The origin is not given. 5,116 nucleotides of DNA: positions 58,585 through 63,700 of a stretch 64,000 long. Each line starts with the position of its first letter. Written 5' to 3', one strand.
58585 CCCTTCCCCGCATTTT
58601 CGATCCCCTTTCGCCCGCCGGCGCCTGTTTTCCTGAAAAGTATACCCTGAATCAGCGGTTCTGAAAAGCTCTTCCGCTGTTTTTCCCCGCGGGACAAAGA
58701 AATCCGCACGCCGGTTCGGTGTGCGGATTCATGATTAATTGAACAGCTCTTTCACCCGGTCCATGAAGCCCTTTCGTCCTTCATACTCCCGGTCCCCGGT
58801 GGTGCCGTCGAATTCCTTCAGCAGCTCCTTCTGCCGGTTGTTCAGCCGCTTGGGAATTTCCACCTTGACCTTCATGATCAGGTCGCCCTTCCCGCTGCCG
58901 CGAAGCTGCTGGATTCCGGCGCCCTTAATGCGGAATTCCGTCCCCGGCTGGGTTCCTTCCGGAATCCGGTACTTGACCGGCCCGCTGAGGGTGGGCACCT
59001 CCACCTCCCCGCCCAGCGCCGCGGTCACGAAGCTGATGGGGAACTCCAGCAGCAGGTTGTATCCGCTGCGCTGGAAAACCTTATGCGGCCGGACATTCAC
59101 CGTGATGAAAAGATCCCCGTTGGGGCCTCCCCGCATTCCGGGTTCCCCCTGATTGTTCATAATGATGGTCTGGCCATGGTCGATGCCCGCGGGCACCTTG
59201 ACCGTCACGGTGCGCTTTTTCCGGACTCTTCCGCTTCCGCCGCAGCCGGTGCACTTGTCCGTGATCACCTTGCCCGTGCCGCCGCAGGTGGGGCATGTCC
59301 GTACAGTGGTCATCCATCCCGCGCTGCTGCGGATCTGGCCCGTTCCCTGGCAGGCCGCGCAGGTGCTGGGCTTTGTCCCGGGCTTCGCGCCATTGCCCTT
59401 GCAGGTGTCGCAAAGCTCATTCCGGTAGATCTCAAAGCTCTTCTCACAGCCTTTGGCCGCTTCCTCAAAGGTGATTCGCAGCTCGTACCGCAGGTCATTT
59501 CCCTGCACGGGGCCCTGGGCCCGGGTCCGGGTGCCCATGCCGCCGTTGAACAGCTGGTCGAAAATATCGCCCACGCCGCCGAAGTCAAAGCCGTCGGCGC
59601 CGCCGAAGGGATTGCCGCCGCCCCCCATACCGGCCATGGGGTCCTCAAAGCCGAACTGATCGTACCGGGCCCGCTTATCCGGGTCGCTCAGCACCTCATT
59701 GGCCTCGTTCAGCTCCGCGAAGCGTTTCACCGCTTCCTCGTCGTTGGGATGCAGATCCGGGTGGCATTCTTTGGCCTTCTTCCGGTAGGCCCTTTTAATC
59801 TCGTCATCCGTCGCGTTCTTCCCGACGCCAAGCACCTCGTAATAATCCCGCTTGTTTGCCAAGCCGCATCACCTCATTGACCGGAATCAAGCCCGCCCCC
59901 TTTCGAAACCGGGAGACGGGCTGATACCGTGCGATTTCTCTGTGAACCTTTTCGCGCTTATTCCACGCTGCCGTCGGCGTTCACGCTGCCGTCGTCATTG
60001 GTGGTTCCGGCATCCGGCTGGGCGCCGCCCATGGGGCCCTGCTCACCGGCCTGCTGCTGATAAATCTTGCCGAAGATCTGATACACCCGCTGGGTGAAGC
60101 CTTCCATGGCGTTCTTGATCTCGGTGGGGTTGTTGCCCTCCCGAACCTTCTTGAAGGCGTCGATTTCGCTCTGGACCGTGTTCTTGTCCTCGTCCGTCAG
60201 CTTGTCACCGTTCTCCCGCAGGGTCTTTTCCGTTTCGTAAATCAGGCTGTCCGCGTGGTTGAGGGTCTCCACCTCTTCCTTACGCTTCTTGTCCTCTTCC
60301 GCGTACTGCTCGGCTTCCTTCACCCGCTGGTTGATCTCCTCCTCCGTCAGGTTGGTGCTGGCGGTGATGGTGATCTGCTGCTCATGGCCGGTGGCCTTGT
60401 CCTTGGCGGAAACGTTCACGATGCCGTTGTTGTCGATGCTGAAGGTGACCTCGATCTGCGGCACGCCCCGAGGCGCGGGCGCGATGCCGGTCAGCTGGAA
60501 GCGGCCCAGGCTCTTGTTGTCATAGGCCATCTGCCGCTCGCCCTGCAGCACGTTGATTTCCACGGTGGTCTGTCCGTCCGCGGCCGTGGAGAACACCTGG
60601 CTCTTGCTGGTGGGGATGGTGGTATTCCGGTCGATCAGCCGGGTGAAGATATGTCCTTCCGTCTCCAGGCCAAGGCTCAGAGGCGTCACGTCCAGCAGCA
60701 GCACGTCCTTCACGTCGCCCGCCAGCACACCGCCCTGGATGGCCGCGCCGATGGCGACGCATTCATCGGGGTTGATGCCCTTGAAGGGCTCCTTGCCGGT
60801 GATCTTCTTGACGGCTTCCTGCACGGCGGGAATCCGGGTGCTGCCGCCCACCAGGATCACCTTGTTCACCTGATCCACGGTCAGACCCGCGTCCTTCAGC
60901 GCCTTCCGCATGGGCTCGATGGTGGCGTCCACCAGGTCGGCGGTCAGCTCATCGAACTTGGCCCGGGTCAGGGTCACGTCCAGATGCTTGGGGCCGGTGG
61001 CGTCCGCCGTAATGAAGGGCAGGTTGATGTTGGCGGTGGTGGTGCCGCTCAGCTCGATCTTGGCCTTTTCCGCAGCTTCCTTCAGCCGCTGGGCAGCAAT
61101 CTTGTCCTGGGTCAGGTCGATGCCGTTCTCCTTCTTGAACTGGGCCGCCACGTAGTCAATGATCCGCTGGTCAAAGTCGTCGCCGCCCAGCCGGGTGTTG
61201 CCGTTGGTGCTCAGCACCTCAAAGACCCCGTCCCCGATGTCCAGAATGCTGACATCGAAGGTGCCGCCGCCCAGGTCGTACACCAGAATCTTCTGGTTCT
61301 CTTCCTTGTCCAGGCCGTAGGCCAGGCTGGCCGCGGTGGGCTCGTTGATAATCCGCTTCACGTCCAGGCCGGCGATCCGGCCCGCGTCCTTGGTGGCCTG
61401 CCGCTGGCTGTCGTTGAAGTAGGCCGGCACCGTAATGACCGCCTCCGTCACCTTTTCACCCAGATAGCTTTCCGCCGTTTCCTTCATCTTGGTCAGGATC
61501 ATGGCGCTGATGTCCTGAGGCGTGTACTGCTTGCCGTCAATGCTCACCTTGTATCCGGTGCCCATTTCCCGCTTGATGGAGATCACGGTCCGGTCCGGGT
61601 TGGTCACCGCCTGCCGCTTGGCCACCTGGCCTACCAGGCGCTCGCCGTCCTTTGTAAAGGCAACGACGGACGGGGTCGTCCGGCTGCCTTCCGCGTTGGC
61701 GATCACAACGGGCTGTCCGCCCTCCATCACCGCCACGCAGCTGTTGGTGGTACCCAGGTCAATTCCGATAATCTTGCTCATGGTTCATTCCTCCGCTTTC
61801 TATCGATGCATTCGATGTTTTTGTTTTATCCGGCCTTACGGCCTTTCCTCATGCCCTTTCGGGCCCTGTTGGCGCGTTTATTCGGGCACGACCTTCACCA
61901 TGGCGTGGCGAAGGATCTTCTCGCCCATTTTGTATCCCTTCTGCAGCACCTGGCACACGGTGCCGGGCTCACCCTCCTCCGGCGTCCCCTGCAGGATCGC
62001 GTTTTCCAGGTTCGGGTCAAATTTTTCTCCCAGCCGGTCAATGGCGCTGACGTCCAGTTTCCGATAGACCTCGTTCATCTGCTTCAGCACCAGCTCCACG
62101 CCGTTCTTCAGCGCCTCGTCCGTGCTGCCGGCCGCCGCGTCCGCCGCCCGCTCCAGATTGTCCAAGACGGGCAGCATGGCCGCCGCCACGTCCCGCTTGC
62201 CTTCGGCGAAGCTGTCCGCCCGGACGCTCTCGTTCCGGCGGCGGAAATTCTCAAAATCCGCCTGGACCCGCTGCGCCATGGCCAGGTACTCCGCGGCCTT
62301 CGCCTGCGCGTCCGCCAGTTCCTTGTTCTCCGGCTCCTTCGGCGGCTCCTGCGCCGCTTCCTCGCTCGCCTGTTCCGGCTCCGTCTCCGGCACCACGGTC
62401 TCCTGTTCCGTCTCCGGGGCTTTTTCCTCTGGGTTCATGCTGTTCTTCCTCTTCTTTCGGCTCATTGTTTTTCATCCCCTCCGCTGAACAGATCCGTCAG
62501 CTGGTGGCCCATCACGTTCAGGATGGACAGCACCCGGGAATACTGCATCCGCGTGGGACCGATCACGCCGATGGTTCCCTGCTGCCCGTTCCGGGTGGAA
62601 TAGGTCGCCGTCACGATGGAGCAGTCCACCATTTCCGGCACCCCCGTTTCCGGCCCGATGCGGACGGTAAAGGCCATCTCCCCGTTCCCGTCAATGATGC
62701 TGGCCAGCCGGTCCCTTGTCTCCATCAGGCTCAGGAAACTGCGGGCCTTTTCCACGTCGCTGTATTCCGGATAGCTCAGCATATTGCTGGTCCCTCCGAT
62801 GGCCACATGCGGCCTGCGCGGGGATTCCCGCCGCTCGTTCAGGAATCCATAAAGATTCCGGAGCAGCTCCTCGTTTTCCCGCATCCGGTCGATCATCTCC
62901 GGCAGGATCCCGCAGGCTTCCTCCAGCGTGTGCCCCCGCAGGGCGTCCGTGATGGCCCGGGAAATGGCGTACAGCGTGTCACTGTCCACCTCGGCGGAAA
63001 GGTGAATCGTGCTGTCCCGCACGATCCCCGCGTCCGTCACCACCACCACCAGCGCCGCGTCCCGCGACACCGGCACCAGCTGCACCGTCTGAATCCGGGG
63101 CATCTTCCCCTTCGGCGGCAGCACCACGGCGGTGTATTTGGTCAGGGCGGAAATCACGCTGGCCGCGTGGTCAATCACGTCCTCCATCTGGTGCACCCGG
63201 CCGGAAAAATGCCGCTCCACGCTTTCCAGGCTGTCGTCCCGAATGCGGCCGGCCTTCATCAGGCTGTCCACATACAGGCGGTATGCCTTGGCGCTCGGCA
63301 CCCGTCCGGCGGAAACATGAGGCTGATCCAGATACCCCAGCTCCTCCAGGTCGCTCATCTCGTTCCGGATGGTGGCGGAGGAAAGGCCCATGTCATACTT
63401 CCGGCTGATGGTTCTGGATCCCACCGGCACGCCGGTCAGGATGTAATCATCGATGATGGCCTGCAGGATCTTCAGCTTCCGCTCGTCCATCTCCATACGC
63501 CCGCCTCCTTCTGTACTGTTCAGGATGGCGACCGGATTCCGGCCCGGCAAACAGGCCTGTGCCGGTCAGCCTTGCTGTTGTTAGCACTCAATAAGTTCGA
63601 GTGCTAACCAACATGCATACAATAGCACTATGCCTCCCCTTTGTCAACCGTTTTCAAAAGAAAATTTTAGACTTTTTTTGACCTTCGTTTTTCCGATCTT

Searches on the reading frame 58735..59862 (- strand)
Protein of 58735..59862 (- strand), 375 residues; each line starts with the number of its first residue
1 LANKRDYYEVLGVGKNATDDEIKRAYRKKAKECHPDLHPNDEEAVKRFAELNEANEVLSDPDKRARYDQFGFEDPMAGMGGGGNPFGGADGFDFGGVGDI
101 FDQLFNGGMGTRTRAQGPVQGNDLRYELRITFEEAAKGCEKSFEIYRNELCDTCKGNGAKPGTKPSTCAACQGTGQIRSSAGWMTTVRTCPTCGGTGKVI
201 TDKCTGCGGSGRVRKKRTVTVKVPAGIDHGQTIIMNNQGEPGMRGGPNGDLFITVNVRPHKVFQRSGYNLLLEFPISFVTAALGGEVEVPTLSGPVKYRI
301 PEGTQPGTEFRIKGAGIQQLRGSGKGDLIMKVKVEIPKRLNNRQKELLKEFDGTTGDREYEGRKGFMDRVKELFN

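Call 72: search_protein_families(library=pfam, proteins=[window:58735-59862:-], max_evalue=0.001)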
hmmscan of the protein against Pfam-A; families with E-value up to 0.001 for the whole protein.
window:58735-59862:- (375 aa): 3 families
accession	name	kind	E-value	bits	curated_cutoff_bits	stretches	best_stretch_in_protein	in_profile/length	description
PF01556.23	DnaJ_C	-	1.9e-54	184.3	26.6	1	124-337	1-152/152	DnaJ C terminal domain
PF00226.36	DnaJ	-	3.9e-26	91.4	27.8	1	6-68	1-63/63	DnaJ domain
PF00684.25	DnaJ_CXXCXGXG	-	5.1e-14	52.7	32.7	1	151-211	1-65/65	DnaJ central domain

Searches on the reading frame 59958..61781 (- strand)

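Call 72: search_protein_families(library=pfam, proteins=[window:59958-61781:-], max_evalue=0.001)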
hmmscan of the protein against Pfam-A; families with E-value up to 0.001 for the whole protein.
window:59958-61781:- (607 aa): 2 families
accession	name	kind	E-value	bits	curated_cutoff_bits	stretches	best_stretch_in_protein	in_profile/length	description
PF00012.26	HSP70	-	2.9e-252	838.6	20.6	1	4-575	1-599/599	Hsp70 protein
PF06723.19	MreB_Mbl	-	3.3e-23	82.5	27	1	3-347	2-316/327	MreB/Mbl protein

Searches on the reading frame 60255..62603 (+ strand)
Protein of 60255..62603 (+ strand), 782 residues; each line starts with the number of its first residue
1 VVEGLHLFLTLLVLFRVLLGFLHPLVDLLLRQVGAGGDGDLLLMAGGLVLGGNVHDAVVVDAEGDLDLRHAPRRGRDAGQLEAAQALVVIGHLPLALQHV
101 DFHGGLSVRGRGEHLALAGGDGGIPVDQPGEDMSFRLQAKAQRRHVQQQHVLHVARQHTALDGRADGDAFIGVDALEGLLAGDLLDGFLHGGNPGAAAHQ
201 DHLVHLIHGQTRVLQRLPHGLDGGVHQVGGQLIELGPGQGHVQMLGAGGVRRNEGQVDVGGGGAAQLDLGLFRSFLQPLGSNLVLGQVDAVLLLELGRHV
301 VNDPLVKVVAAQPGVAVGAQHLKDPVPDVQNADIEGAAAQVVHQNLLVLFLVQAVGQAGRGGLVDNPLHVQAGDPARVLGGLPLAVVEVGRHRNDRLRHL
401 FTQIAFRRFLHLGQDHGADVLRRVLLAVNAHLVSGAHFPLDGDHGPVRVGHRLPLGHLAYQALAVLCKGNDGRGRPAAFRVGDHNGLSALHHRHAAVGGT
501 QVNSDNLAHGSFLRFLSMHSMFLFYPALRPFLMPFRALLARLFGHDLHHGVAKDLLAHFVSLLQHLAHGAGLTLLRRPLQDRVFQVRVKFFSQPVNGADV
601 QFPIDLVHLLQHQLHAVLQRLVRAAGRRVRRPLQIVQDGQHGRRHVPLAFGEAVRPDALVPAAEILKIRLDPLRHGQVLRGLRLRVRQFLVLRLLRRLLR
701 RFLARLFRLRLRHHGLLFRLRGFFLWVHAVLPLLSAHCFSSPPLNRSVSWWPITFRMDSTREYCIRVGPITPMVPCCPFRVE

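Call 3: search_protein_families(library=pfam, proteins=[window:60255-62603:+])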
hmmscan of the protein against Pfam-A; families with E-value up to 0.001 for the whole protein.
window:60255-62603:+ (782 aa): 1 family
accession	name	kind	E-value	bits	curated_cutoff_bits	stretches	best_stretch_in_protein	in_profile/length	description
PF10712.14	NAD-GH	-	3e-148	495.3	22.8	2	2-430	43-473/576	NAD-specific glutamate dehydrogenase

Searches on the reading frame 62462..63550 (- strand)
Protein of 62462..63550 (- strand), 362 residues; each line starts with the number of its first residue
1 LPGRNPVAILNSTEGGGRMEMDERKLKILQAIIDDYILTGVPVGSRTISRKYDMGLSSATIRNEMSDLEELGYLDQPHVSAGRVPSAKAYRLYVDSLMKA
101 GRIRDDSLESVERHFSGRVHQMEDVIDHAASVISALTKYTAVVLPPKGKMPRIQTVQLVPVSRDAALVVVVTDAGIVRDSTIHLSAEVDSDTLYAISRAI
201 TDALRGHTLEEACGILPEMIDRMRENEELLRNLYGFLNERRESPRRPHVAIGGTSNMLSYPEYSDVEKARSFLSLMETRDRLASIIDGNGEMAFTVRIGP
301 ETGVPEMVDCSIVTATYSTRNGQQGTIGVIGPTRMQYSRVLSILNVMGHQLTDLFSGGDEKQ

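Call 72: search_protein_families(library=pfam, proteins=[window:62462-63550:-], max_evalue=0.001)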
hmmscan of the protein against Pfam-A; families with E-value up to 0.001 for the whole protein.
window:62462-63550:- (362 aa): 1 family
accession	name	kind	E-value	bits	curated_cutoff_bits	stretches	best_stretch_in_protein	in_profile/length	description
PF01628.27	HrcA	-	4.3e-59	200.5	22.2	1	123-340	1-214/215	HrcA protein C terminal domain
